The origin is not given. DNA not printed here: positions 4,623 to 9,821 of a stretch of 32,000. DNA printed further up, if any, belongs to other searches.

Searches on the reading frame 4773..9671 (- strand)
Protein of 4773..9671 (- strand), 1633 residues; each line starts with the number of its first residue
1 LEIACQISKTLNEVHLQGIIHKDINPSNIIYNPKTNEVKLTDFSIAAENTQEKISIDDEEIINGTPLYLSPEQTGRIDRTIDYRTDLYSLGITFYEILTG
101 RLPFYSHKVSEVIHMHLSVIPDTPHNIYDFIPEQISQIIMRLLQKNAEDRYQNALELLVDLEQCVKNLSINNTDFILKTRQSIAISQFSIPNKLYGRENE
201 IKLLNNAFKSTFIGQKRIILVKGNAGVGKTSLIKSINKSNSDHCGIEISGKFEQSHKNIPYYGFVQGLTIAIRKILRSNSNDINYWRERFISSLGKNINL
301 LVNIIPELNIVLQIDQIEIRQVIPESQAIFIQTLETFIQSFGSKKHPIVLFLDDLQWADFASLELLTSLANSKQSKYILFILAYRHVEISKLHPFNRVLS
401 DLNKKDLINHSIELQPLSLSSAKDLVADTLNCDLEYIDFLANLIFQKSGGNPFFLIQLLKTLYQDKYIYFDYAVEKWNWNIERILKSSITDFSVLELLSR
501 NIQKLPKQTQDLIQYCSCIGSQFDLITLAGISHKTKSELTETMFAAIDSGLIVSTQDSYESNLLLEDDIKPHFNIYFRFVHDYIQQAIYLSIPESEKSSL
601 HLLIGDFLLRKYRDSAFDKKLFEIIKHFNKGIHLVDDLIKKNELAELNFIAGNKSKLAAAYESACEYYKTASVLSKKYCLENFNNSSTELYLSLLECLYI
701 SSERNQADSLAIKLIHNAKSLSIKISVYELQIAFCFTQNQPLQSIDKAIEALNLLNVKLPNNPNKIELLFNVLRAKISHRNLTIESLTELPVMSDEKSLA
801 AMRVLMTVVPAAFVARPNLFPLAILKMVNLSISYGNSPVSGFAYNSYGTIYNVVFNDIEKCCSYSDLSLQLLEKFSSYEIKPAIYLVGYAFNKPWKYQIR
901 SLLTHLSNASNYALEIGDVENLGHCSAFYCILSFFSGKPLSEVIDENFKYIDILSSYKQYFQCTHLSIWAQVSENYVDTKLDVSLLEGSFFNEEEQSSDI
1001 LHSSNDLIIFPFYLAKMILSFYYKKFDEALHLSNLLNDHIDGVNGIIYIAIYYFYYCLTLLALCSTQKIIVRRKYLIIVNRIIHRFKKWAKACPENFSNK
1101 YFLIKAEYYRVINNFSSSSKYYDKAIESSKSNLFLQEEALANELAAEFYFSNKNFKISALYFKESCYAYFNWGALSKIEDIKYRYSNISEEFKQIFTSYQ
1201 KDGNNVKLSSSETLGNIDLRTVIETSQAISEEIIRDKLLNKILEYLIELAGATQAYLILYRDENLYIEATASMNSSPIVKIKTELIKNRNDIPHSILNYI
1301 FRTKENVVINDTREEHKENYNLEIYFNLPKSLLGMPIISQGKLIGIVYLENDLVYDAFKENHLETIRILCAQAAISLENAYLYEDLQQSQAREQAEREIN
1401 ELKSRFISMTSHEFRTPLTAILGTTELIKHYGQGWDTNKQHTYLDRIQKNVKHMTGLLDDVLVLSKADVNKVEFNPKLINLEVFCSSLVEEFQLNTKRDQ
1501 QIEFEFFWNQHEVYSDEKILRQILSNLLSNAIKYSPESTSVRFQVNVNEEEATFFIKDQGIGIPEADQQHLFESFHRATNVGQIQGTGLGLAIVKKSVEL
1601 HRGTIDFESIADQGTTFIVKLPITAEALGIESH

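Call 9: search_protein_families(library=pfam, proteins=[window:4773-9671:-], max_evalue=0.001)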
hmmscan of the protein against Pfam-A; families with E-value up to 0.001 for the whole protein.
window:4773-9671:- (1633 aa): 11 families
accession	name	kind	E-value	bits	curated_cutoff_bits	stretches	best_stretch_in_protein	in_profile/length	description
PF13191.12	AAA_16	-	1.7e-35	123.4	32.6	1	193-381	1-167/167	AAA ATPase domain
PF02518.31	HATPase_c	-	2.9e-29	102.2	26.4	1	1516-1624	2-110/111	Histidine kinase-, DNA gyrase B-, and HSP90-like ATPase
PF00069.31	Pkinase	-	4.4e-24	85.7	31.7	1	3-152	103-253/263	Protein kinase domain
PF00512.31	HisKA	-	8.8e-16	58.2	26.9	1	1403-1468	2-64/66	His Kinase A (phospho-acceptor) domain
PF07714.23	PK_Tyr_Ser-Thr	-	2e-13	50.7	23.1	1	2-151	106-249/258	Protein tyrosine and serine/threonine kinase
PF01590.32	GAF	-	1.8e-12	48.4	22.4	1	1236-1377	3-133/133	GAF domain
PF13185.12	GAF_2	-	2e-11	44.7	28.6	1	1236-1378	5-136/136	GAF domain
PF25503.1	TPR_CHK1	-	6.4e-08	32.7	27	1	1009-1116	60-166/245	CHK1-like, TPR repeats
PF13401.12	AAA_22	-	6.5e-06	26.9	27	1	215-382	4-120/130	AAA domain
PF14531.12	Kinase-like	-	0.00019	21.2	25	1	6-150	153-289/289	Kinase-like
PF13492.12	GAF_3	-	0.00037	21.3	27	1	1236-1379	3-129/129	GAF domain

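Call 111: search_protein_families(library=padloc, proteins=[window:4773-9671:-], max_evalue=0.01)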
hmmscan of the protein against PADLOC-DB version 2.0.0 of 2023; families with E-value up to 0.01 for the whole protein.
window:4773-9671:- (1633 aa): 31 families (the best 25 are shown)
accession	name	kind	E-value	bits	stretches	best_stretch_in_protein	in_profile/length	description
PDLC04042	PD-T4-6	-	3.3e-40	136.6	1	2-174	113-282/292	-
PDLC04060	PD-T4-6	-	7.8e-40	135.2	1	1-171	111-276/486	-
PDLC04053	PD-T4-6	-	1.3e-38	131.2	1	2-175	114-282/311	-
PDLC04061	PD-T4-6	-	2.4e-37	127.6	1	1-169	123-288/510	-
PDLC04047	PD-T4-6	-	1.4e-35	121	1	2-179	115-287/327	-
PDLC04040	PD-T4-6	-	5.2e-34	115.9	1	1-167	105-268/547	-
PDLC04057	PD-T4-6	-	6.1e-34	115.8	1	2-169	112-275/443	-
PDLC04052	PD-T4-6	-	1.6e-32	111.4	1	1-170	116-282/496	-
PDLC04043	PD-T4-6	-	3e-31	107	1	3-167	120-280/452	-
PDLC04039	PD-T4-6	-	1.6e-30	104.6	1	2-178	118-289/458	-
PDLC04041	PD-T4-6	-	4.3e-28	96.7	1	2-163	133-292/443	-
PDLC04054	PD-T4-6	-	4.7e-28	96.6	1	3-177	116-286/347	-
PDLC04138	mad6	-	7.7e-28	95.8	1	2-167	157-316/659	mads_6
PDLC04048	PD-T4-6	-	3.5e-26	90.4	1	3-205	116-310/354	-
PDLC04064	PD-T4-6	-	3.7e-26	90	1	3-164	124-280/369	-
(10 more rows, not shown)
